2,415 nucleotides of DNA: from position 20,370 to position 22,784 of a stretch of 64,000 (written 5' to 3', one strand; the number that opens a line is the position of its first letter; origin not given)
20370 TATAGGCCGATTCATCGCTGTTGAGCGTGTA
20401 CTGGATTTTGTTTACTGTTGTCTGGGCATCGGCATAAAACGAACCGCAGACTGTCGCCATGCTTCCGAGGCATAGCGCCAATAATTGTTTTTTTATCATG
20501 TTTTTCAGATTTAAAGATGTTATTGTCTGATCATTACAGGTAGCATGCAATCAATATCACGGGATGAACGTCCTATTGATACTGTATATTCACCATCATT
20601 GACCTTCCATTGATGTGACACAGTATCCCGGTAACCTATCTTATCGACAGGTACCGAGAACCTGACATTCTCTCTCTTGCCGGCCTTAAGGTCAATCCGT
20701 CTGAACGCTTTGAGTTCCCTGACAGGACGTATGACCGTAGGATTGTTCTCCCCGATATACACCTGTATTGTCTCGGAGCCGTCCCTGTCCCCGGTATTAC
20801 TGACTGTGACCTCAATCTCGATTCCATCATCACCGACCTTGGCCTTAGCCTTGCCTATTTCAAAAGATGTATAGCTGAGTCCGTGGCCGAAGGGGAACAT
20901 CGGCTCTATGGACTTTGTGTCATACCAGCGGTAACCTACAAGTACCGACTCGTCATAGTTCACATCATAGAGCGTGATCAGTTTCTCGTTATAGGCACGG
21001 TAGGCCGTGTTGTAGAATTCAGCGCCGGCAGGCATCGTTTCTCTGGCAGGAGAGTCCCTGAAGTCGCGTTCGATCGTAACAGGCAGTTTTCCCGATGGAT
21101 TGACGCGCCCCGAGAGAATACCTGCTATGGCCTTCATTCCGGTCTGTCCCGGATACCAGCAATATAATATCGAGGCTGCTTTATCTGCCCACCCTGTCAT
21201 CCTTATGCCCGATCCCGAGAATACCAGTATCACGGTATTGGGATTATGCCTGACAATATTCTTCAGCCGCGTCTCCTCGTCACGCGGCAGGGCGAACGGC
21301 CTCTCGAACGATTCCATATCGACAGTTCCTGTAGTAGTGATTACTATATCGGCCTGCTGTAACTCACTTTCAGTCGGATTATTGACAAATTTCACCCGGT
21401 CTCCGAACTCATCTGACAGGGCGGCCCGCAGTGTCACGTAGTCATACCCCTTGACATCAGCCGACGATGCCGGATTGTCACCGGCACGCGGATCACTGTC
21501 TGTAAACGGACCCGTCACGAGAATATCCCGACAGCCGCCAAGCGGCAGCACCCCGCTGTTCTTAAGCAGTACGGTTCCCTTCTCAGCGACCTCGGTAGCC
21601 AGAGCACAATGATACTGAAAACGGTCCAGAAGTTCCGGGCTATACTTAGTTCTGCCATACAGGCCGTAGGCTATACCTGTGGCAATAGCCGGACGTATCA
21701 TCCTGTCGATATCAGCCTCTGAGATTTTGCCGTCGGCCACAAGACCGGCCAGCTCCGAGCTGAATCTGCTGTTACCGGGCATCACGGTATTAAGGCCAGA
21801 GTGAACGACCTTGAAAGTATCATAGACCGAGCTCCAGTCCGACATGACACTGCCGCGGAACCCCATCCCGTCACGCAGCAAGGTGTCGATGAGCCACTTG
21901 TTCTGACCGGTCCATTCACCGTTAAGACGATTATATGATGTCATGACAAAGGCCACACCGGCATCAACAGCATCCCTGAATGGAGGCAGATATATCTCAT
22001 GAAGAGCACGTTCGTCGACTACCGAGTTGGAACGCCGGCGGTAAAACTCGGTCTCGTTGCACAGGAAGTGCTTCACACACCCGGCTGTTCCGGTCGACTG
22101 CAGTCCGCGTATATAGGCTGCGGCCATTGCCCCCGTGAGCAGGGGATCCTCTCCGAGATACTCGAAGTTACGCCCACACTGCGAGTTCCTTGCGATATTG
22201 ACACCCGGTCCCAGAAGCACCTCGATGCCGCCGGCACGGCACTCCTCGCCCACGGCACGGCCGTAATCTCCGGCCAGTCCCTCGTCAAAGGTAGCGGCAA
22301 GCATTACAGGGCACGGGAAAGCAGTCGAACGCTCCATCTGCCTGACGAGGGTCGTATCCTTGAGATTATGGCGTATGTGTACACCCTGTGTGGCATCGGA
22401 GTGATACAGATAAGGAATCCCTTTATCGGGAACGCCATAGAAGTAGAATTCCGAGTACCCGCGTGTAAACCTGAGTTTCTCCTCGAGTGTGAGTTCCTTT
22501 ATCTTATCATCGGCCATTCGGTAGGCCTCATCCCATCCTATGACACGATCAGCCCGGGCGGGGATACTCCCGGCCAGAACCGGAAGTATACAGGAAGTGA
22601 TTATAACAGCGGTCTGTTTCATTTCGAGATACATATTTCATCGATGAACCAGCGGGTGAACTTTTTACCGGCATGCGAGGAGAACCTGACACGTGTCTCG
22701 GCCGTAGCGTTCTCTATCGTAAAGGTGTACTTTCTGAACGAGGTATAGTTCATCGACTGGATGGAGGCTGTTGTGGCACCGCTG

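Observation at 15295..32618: PUL whose enzyme set points to a phosphodiester-linked, glycerophosphate-containing polymer (such as teichoic acid) rather than a plain glycan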

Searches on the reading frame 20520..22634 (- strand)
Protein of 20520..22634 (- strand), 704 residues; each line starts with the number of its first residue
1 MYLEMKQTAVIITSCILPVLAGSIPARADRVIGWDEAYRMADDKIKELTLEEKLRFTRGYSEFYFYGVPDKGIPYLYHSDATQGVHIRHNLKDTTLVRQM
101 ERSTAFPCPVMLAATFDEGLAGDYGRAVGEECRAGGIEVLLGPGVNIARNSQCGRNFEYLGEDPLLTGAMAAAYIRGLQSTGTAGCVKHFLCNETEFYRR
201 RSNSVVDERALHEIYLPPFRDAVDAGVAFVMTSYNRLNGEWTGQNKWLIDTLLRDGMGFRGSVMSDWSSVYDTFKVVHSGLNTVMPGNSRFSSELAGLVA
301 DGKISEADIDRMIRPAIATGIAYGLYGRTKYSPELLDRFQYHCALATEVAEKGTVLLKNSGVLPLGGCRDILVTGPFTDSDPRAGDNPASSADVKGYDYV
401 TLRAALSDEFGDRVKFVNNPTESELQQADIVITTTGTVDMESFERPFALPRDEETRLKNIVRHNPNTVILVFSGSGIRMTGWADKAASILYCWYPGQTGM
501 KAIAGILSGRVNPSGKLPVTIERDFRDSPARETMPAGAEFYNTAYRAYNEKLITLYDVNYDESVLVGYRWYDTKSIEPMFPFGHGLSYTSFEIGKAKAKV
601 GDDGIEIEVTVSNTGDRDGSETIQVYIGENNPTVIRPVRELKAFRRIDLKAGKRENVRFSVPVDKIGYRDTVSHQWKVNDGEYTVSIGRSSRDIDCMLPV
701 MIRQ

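Call 3: search_protein_families(library=pfam, proteins=[window:20520-22634:-], max_evalue=0.001)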
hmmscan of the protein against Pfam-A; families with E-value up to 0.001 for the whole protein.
window:20520-22634:- (704 aa): 3 families
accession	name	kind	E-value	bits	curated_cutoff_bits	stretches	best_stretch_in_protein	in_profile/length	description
PF00933.27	Glyco_hydro_3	-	4.3e-36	125.4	27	1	98-312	77-309/316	Glycosyl hydrolase family 3 N terminal domain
PF01915.27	Glyco_hydro_3_C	-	1.5e-35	123.5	31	1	354-588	1-200/200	Glycosyl hydrolase family 3 C-terminal domain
PF14310.12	Fn3-like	-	1.6e-20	73.4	25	1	621-691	1-71/71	Fibronectin type III-like domain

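Call 5: search_protein_families(library=ncbifam, proteins=[window:20520-22634:-], max_evalue=0.001)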
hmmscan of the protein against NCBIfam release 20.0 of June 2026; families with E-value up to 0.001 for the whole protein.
window:20520-22634:- (704 aa): 8 families
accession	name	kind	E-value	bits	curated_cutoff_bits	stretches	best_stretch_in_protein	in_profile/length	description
NF041610.1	alph_arabinopyran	equivalog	8.1e-127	424.3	1300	1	46-701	1-652/738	exo-alpha-(1->6)-L-arabinopyranosidase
NF052330.1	BetGlucosiCelf0468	equivalog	2.2e-96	323.9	1300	2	428-694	560-814/817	beta-d-glucosidase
NF052329.1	XyloArabinsidase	equivalog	2.2e-83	280.6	1050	3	102-380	107-404/750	beta-xylosidase/alpha-l-arabinosidase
NF041776.1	xylosidase_Xyl3A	equivalog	3.2e-76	257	1250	2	448-695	620-840/846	xylan 1,4-beta-xylosidase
NF011678.0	PRK15098.1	equivalog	1.6e-70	238.5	666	2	103-417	117-457/765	beta-glucosidase BglX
NF052331.1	Bet13-16Glucosase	equivalog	1.3e-65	222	1330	3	102-391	92-413/750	exo-beta-d-1,3/1,6-glucosidase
NF041579.1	betaxyl_Flavo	equivalog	2.8e-54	184.4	1350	3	70-270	62-260/716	beta-xylosidase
NF003740.0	PRK05337.1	equivalog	9.5e-09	34.8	207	1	119-266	98-250/340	beta-N-acetylhexosaminidase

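Call 22: search_solved_structures(query=window:20520-22634:-, max_evalue=1e-40)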
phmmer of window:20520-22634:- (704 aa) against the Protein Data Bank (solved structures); distinct sequences matched with E-value up to 1e-40: 47.
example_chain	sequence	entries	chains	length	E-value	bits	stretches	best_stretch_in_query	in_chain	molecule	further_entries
7ms2_A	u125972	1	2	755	2.4e-103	350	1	45-696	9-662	Thermostable beta-glucosidase B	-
5wab_A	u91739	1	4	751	2.3e-102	346.7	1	44-699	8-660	Putative beta-glucosidase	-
2x40_A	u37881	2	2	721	1.7e-100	340.6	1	66-374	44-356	BETA-GLUCOSIDASE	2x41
2x42_A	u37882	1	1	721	2.2e-99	336.9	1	66-374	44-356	BETA-GLUCOSIDASE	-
8va7_A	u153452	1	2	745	9e-99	334.8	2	39-418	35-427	Glycoside hydrolase family 3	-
8j9f_A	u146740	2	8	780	5e-98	332.4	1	45-703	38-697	Beta-glucosidase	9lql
3abz_A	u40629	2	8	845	1.7e-89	304.2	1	45-412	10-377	Beta-glucosidase I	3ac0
4i3g_A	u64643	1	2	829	5.3e-86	292.6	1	19-384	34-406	Beta-glucosidase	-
8idz_A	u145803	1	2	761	3.6e-85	289.9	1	65-366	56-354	Beta-glucosidase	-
7pjj_A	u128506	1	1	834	1.8e-78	267.8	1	32-360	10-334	Beta-glucosidase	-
7zb3_A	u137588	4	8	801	8.2e-67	229.2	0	103-377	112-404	Beta-xylosidase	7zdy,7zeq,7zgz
3zyz_A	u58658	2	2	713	1.1e-66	228.8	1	90-389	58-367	BETA-D-GLUCOSIDE GLUCOHYDROLASE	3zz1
4i8d_A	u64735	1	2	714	1.1e-66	228.8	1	90-389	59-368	Beta-D-glucoside glucohydrolase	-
6jxg_A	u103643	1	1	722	2.6e-66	227.6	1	97-378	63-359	Beta-glucosidase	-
8c7f_A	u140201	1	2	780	3.5e-66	227.1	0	103-377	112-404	Xylosidase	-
5xxl_A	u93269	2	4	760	7.2e-51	176.5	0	424-695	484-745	Periplasmic beta-glucosidase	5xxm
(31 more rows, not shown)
